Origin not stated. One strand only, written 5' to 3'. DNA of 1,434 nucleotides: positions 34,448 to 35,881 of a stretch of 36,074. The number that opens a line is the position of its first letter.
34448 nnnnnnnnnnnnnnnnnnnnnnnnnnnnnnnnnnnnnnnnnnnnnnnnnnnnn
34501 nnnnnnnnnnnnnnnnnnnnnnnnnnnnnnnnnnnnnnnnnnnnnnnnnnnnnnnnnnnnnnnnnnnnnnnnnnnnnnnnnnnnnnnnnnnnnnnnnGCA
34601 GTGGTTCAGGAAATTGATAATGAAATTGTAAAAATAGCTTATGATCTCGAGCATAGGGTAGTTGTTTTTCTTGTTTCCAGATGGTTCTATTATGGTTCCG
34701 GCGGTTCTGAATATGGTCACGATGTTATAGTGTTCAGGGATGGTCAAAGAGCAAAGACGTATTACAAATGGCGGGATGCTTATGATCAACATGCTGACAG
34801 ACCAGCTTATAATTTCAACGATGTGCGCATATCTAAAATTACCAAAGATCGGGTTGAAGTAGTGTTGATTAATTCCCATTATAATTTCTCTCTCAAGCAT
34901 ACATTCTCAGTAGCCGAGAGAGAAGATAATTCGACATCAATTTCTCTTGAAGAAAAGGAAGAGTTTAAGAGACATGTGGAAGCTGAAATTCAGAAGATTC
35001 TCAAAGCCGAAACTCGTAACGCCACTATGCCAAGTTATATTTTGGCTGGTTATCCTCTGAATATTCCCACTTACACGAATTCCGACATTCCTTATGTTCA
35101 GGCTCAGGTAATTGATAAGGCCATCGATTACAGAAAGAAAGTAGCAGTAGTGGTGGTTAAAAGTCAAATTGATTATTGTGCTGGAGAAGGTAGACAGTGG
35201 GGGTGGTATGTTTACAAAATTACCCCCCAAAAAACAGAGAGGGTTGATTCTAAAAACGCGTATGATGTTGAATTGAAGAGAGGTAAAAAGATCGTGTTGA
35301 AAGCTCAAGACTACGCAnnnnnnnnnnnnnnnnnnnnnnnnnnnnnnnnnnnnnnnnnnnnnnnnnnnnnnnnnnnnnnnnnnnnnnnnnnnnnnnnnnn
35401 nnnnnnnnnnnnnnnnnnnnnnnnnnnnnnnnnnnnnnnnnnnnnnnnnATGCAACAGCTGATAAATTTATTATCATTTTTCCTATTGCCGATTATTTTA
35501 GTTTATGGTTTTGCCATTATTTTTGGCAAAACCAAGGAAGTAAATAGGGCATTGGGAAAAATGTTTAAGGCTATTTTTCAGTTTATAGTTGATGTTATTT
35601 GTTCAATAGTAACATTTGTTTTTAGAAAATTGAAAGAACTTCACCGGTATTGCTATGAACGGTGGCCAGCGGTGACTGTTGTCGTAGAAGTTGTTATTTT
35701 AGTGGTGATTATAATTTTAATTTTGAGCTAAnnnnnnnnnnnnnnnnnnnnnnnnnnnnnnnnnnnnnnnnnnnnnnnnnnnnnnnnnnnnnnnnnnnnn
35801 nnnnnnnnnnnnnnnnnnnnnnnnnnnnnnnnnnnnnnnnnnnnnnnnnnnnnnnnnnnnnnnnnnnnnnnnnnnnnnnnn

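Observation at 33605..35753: Consensus promoter, ~295-nt structured non-coding RNA, orphan 461-aa protein and small membrane protein: a candidate RNA-plus-effector module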

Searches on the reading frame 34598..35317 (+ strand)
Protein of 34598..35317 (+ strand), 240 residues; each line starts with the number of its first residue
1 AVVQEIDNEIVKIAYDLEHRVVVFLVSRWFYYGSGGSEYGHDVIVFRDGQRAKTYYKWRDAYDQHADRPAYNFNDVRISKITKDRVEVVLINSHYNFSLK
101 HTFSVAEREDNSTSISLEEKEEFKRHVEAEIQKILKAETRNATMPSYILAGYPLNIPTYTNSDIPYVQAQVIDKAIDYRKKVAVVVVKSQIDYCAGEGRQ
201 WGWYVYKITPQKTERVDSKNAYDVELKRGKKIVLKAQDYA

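Call 60: predict_structure(alignment_id=A4)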
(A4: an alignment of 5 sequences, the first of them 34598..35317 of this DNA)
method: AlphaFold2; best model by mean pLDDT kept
length: 240 residues; sequences in the alignment: 5
mean_pLDDT: 83.7   pTM: 0.49
mean pLDDT of the five models: 83.7, 77.9, 75.3, 75.2, 74.5
residues with pLDDT >= 90: 123; 70-90: 74; 50-70: 25; < 50: 18
segments of 3 or more residues with pLDDT < 50: 110-112, 148-159
pLDDT, mean of each block of 10 residues (from residue 1): 74 91 94 86 90 94 91 97 95 96 82 66 94 90 57 45 74 89 93 62 94 94 79 84
secondary structure, 60 per line:
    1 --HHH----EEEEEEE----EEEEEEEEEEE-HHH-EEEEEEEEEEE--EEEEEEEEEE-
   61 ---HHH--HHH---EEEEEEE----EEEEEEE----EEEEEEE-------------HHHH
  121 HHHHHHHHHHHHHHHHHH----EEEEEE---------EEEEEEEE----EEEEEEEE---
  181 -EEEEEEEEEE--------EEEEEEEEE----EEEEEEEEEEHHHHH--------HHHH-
elements in order: E10-16 E21-31 E37-47 E50-59 E75-81 E86-92 E97-103 H117-138 E143-148 E158-165 E170-177 E182-191 E200-208 E213-222 H223-227 H236-239

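Call 68: fold_search(model_id=the predicted structure, library=pdb)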
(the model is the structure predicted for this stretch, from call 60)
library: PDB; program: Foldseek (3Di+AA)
matches with E <= 10: 735; with E <= 0.001: 0
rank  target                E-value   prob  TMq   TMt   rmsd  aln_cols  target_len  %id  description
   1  9n6z_LH               1.1e-02  0.25  0.16  0.06  24.0       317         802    8  SSU processome maturation and disassembly, State D (released 2025-11-05)
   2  9g33_UQ               1.7e-02  0.25  0.16  0.06  24.4       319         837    8  Stalled 90S - Utp23-Krr1-deltaC3 (released 2025-06-18)
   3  6q50                  1.9e-02  0.66  0.19  0.16  20.6       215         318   11  Structure of MPT-4, a mannose phosphorylase from Leishmania mexicana, in complex with phosphate ion (released 2019-09-25)
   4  6ke6_AG               2.2e-02  0.21  0.16  0.06  22.9       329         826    8  3.4 angstrom cryo-EM structure of yeast 90S small subunit preribosome (released 2020-08-05)
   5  9n6v_LH               2.4e-02  0.20  0.16  0.06  24.3       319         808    8  SSU processome maturation and disassembly, State A (released 2025-11-05)
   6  6q4y_B                2.9e-02  0.51  0.20  0.17  20.2       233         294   10  Structure of MPT-2, a GDP-Man-dependent mannosyltransferase from Leishmania mexicana, in complex with mannose (released 2019-09-18)
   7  7c5x_B                3.9e-02  0.25  0.17  0.10  16.6       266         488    9  Crystal structure of the iota-carbonic anhydrase from eukaryotic microalga complexed with bicarbonate (released 2021-04-28)
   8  6q4z_B                4.6e-02  0.44  0.20  0.17  18.7       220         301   10  Structure of an inactive variant (D94N) of MPT-2, a GDP-Man-dependent mannosyltransferase from Leishmania mexicana, in (released 2019-09-25)
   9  6x04_K                4.8e-02  0.30  0.18  0.14  17.2       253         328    5  Nup133 (aa55-481) from S. cerevisiae bound by VHH-SAN5 (released 2020-12-09)
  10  6zqa_UQ               5.4e-02  0.18  0.17  0.06  23.3       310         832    7  Cryo-EM structure of the 90S pre-ribosome from Saccharomyces cerevisiae, state A (Poly-Ala) (released 2020-09-23)
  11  7q3e_A                5.7e-02  0.20  0.16  0.09  21.9       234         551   10  Structure of the mouse CPLANE-RSG1 complex (released 2022-04-06)
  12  3r8q                  5.7e-02  0.11  0.12  0.10  31.2       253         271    6  Structure of Fibronectin domain 12-14 (released 2012-04-11)
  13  6q4x_A                6.0e-02  0.35  0.19  0.16  19.0       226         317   12  Structure of MPT-2, a GDP-Man-dependent mannosyltransferase from Leishmania mexicana (released 2019-09-18)
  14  7c5x_A                6.0e-02  0.21  0.17  0.09  18.2       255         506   10  Crystal structure of the iota-carbonic anhydrase from eukaryotic microalga complexed with bicarbonate (released 2021-04-28)
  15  8cht_C                7.0e-02  0.60  0.19  0.29  17.3       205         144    6  Crystal structure of human PURA (fragment Glu57-Glu212, PUR repeat I and II) (released 2024-02-21)
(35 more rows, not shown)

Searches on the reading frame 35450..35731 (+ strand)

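Call 9: search_protein_families(library=pfam, proteins=[window:35450-35731:+], max_evalue=1)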
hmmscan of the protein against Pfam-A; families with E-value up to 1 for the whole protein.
window:35450-35731:+ (93 aa): 2 families
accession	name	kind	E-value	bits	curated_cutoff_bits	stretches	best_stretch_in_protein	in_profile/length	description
PF02417.20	Chromate_transp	-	0.026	15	28.6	1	4-87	74-150/166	Chromate transporter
PF20122.4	DUF6512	-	0.098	13.1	26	1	44-91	113-160/181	Family of unknown function (DUF6512)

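Call 10: search_protein_families(library=padloc, proteins=[window:35450-35731:+], max_evalue=1)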
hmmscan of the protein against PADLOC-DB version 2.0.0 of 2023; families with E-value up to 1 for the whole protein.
window:35450-35731:+ (93 aa): 0 families

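Call 79: search_protein_families(library=ncbifam, proteins=[window:35450-35731:+], max_evalue=1)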
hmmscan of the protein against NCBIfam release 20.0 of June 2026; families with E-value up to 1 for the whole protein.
window:35450-35731:+ (93 aa): 0 families

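Call 80: search_protein_families(library=phrogs, proteins=[window:35450-35731:+], max_evalue=1)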
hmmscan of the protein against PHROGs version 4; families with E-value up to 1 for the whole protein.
window:35450-35731:+ (93 aa): 0 families
